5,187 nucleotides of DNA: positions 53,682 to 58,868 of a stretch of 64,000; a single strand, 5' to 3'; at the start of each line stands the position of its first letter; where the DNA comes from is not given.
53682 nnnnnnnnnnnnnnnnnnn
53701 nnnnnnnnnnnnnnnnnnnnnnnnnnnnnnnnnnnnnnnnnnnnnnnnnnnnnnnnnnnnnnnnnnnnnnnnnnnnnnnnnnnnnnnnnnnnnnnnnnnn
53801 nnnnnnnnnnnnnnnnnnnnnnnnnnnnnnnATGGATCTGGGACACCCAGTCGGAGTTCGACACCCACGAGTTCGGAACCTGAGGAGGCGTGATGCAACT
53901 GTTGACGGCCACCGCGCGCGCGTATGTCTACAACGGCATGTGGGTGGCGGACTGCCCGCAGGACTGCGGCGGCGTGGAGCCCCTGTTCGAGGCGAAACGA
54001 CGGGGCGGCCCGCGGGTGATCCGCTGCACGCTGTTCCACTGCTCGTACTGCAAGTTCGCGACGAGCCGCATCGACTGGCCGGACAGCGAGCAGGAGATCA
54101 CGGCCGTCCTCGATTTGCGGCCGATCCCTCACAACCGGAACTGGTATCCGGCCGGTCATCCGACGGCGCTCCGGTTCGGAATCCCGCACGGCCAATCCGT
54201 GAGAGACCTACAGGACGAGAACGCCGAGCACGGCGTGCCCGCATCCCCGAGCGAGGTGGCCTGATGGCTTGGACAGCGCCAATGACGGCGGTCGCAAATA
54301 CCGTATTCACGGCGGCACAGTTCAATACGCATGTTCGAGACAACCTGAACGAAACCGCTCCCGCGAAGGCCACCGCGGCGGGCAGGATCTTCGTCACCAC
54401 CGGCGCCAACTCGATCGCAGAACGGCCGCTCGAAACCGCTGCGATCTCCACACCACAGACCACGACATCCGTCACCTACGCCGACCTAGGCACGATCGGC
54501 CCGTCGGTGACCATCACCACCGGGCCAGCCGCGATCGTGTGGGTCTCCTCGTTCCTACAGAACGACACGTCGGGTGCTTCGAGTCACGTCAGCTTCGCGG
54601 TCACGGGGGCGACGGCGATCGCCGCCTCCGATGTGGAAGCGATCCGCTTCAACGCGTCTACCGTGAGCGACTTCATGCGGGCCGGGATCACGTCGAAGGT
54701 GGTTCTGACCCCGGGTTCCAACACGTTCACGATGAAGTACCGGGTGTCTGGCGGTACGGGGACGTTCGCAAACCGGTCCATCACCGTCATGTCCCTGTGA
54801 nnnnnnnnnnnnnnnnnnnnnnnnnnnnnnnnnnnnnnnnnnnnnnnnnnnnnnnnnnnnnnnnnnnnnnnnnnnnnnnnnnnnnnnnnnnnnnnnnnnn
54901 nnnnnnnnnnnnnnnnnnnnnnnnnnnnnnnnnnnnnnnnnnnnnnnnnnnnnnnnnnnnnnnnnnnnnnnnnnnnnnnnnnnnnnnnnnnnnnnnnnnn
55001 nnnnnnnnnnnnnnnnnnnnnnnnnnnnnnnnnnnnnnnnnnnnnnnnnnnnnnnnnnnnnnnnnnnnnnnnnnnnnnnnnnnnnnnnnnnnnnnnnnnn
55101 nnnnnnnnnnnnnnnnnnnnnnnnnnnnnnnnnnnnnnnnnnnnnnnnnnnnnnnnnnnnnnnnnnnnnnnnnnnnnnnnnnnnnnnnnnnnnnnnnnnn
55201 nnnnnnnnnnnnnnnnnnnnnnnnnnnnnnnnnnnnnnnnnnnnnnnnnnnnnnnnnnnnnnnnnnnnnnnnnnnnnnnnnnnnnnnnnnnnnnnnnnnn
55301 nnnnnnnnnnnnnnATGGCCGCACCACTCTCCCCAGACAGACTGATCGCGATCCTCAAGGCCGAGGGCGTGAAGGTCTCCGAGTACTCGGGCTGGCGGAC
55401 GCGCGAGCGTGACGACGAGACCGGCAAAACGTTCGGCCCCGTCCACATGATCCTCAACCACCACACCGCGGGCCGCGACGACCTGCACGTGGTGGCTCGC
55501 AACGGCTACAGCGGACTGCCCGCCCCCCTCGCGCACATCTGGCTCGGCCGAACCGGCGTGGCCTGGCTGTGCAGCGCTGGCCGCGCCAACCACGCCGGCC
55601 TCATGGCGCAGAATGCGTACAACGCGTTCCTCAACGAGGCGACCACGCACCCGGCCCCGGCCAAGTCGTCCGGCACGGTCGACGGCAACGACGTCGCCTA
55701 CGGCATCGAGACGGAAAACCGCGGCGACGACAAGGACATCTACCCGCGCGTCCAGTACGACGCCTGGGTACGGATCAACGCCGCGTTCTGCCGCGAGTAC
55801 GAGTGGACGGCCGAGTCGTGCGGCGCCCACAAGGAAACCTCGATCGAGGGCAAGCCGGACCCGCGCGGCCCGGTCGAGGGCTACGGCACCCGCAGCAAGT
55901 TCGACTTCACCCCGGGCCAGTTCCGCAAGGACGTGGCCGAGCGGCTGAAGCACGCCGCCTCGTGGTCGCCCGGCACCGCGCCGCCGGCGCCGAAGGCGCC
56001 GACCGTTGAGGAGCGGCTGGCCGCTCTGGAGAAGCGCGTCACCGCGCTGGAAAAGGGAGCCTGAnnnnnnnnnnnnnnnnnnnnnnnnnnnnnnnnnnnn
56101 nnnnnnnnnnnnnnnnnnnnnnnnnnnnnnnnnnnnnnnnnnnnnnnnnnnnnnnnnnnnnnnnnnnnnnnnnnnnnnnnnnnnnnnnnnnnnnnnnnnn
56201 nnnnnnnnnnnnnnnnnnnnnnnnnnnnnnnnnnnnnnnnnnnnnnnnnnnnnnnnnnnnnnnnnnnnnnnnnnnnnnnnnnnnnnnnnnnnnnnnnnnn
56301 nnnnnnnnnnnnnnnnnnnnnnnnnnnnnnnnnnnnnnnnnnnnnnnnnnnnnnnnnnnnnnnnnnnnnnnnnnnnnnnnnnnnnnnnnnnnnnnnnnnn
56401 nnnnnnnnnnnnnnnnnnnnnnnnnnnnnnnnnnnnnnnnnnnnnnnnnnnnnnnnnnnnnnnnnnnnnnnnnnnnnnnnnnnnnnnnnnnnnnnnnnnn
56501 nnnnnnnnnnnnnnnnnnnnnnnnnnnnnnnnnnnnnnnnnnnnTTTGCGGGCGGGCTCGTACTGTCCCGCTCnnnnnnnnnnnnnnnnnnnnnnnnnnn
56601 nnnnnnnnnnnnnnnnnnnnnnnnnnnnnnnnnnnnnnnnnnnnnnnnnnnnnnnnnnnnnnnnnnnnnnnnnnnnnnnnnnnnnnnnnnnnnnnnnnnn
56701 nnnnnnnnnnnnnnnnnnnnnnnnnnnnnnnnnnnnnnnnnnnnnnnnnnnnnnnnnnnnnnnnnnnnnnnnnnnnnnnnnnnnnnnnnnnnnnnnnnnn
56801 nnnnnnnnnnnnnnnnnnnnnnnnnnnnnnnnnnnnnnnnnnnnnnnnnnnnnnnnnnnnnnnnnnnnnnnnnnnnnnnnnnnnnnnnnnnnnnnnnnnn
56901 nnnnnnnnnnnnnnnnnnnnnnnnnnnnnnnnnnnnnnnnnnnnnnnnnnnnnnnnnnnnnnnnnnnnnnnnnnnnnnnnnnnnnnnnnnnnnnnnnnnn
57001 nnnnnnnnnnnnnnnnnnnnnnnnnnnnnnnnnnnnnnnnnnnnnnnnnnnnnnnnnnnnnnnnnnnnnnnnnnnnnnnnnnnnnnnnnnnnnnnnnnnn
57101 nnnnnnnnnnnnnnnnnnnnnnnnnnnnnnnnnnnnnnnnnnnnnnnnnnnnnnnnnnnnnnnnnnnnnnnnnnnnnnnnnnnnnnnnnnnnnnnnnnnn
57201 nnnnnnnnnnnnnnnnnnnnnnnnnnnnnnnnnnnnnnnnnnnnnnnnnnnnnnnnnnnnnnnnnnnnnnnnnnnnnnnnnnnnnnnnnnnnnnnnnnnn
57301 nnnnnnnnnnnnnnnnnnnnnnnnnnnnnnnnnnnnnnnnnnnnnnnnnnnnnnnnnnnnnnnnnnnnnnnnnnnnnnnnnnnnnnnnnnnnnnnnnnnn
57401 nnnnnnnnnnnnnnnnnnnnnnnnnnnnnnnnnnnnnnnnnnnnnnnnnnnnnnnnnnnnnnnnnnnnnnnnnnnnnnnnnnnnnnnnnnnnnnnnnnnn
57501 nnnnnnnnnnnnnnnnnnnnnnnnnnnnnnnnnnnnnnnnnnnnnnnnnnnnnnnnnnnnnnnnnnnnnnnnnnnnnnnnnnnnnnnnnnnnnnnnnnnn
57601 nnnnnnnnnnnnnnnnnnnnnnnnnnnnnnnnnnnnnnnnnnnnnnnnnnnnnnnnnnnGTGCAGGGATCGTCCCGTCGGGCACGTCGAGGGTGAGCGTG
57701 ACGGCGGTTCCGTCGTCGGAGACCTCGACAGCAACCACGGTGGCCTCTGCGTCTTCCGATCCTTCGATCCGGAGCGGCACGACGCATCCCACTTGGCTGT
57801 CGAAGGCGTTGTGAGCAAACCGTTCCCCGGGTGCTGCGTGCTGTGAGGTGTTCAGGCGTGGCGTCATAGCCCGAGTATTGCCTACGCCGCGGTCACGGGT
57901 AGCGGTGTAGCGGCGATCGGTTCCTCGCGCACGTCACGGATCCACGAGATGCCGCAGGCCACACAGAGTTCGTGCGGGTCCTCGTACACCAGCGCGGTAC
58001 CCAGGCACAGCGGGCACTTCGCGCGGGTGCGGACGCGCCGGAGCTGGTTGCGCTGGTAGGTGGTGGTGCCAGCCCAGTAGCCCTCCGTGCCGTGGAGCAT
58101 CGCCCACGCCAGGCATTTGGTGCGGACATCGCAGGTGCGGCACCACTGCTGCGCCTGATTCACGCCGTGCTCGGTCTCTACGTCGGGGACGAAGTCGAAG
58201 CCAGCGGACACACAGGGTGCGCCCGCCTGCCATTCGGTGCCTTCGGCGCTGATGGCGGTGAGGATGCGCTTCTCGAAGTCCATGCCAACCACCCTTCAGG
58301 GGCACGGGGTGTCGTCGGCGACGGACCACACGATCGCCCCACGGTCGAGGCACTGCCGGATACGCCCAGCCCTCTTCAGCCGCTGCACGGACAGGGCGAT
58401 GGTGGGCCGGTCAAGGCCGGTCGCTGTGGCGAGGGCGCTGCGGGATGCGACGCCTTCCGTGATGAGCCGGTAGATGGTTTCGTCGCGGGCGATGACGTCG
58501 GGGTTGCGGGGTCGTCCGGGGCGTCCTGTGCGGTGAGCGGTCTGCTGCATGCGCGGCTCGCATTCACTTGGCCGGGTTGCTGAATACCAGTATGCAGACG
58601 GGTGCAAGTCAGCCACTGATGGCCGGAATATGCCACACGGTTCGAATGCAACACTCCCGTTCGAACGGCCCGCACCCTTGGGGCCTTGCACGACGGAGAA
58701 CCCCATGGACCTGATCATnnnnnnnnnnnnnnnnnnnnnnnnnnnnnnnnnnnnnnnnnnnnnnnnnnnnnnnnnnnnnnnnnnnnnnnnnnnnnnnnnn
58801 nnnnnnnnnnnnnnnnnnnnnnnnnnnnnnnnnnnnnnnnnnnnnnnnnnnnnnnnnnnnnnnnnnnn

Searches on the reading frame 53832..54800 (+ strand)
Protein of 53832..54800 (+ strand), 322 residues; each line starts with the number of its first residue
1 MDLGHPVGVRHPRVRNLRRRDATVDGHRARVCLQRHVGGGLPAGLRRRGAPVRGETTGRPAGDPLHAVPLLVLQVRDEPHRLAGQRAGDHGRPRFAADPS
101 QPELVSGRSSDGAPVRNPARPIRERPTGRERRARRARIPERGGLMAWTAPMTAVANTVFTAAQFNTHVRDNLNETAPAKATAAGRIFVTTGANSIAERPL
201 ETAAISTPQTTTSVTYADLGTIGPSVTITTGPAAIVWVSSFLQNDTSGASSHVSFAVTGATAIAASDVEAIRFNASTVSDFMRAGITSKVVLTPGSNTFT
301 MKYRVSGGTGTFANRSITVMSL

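Call 36: search_protein_families(library=phrogs, proteins=[window:53832-54800:+], max_evalue=0.001)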
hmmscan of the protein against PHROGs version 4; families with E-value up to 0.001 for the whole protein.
window:53832-54800:+ (322 aa): 1 family
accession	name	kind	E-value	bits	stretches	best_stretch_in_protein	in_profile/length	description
phrog_7565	-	tail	2.4e-16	60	1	202-319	758-878/882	minor tail protein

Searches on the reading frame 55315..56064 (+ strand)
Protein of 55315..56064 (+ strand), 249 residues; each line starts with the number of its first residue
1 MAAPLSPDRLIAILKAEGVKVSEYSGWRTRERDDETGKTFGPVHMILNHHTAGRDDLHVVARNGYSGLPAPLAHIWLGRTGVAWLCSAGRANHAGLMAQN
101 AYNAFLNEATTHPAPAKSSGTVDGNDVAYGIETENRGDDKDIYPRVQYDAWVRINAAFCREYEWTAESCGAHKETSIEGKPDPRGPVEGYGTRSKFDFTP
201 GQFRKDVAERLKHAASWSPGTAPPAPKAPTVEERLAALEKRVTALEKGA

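Call 36: search_protein_families(library=phrogs, proteins=[window:55315-56064:+], max_evalue=0.001)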
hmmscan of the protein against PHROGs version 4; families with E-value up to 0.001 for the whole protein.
window:55315-56064:+ (249 aa): 3 families
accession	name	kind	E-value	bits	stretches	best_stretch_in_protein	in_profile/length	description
phrog_880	-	lysis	4.4e-42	146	1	1-234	155-358/435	endolysin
phrog_1493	-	lysis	1.3e-06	28.9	1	20-209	11-169/394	endolysin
phrog_700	-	lysis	6.6e-05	23.5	1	17-219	218-376/491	endolysin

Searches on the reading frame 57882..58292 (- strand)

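Call 63: search_protein_families(library=pfam, proteins=[window:57882-58292:-], max_evalue=0.1)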
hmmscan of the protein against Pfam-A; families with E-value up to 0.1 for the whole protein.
window:57882-58292:- (136 aa): 2 families
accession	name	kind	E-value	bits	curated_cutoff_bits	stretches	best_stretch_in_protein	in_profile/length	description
PF02467.21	Whib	-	1.1e-09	39.1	23.6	1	21-84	1-65/65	Transcription factor WhiB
PF00684.25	DnaJ_CXXCXGXG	-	0.004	17.8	32.7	0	77-113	28-61/65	DnaJ central domain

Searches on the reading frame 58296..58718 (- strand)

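Call 63: search_protein_families(library=pfam, proteins=[window:58296-58718:-], max_evalue=0.1)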
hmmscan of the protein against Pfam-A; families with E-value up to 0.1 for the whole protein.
window:58296-58718:- (140 aa): 5 families
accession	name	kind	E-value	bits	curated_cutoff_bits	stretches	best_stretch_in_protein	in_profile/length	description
PF13412.12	HTH_24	-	0.0019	18.2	21.9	1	82-121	8-48/48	Winged helix-turn-helix DNA-binding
PF01325.25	Fe_dep_repress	-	0.002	18.8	26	1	80-119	11-51/60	Iron dependent repressor, N-terminal DNA binding domain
PF13545.12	HTH_Crp_2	-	0.034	14.5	27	1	92-122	24-55/70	Crp-like helix-turn-helix domain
PF01978.25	TrmB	-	0.057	13.7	25.6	1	85-121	17-53/68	Sugar-specific transcriptional regulator TrmB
PF12802.13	MarR_2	-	0.078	13.6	27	0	91-126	21-56/61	MarR family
